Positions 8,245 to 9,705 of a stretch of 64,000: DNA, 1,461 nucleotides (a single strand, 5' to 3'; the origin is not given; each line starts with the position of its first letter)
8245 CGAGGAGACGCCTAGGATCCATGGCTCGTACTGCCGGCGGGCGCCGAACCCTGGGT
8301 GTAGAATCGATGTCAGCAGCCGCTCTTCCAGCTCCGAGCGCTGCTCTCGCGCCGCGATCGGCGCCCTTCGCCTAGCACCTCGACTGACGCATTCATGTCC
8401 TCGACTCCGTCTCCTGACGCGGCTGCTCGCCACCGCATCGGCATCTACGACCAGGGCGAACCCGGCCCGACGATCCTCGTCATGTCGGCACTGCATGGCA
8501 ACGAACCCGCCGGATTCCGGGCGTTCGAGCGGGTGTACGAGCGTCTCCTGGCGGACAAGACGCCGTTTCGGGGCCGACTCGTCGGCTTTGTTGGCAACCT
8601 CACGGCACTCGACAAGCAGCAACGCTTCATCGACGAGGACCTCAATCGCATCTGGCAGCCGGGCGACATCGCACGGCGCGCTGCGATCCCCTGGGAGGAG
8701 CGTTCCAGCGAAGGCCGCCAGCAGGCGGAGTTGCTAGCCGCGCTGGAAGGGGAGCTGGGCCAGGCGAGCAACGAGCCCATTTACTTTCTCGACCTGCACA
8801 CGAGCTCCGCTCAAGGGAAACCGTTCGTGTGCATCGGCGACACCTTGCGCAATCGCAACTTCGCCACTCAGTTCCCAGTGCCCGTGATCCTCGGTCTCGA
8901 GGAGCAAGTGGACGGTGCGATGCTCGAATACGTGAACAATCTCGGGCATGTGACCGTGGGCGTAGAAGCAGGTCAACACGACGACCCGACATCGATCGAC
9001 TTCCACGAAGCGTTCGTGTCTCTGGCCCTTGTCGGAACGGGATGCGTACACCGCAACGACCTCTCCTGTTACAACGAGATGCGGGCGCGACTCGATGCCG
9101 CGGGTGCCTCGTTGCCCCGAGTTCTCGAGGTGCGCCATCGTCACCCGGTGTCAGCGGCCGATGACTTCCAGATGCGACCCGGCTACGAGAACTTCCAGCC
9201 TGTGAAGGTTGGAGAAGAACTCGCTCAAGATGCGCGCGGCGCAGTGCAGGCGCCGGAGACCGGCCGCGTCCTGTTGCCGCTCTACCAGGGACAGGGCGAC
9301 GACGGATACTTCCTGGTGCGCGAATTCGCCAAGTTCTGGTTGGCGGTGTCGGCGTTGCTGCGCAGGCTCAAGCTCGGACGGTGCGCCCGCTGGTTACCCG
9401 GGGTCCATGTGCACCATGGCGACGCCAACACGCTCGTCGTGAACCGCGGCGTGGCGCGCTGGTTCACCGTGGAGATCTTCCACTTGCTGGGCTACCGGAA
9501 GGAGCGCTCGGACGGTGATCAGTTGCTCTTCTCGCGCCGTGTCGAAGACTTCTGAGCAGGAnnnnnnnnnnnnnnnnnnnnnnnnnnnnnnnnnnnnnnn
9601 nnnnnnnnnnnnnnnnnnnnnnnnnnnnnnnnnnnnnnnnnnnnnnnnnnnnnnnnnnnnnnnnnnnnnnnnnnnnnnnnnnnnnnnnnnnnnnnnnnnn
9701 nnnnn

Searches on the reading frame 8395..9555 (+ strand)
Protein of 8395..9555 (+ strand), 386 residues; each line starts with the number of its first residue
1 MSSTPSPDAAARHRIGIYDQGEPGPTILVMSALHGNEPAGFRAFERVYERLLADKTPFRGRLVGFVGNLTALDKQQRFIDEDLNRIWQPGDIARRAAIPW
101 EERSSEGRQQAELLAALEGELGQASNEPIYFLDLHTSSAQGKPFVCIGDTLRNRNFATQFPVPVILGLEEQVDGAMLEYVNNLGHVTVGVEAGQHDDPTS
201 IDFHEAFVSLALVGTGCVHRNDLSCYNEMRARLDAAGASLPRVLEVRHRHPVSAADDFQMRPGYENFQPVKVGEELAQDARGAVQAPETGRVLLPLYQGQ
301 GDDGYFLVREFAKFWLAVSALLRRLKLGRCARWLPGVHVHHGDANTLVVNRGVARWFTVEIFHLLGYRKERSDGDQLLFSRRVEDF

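Call 42: find_encoding_contigs(protein=window:8395-9555:+, flank=10000, max_places=2)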
Protein window:8395-9555:+ (386 aa): 19 contigs read that carry it; 2 places shown.
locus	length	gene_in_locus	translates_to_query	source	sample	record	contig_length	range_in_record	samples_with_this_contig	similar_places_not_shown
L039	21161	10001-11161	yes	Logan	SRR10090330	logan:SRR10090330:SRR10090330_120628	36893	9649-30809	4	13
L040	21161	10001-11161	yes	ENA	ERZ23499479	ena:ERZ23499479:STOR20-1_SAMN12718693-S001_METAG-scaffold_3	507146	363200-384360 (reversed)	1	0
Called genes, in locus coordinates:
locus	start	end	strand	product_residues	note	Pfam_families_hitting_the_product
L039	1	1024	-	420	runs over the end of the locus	PF00375:SDF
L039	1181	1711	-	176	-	PF02559:CarD_TRCF_RID, PF21095:CarD_C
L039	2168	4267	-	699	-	PF02225:PA, PF04389:Peptidase_M28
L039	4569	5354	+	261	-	-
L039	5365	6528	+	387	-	-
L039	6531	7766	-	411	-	PF01612:DNA_pol_A_exo1, PF00570:HRDC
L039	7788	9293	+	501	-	PF01425:Amidase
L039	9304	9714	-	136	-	-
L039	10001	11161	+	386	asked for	PF24827:AstE_AspA_cat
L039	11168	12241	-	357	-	PF07676:PD40 (faint), PF26549:Tricorn_N (weak)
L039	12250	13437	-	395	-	PF00801:PKD (faint), PF18911:PKD_4 (faint)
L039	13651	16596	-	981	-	PF00675:Peptidase_M16, PF05193:Peptidase_M16_C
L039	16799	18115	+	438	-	-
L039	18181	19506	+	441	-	PF13570:Beta-prop_ACSF4 (faint), PF13360:PQQ_2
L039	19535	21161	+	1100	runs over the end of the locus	PF00930:DPPIV_N (faint), PF26549:Tricorn_N, PF26550:Tricorn_2nd, PF07676:PD40, PF26549:Tricorn_N, PF01979:Amidohydro_1, PF07969:Amidohydro_3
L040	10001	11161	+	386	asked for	PF24827:AstE_AspA_cat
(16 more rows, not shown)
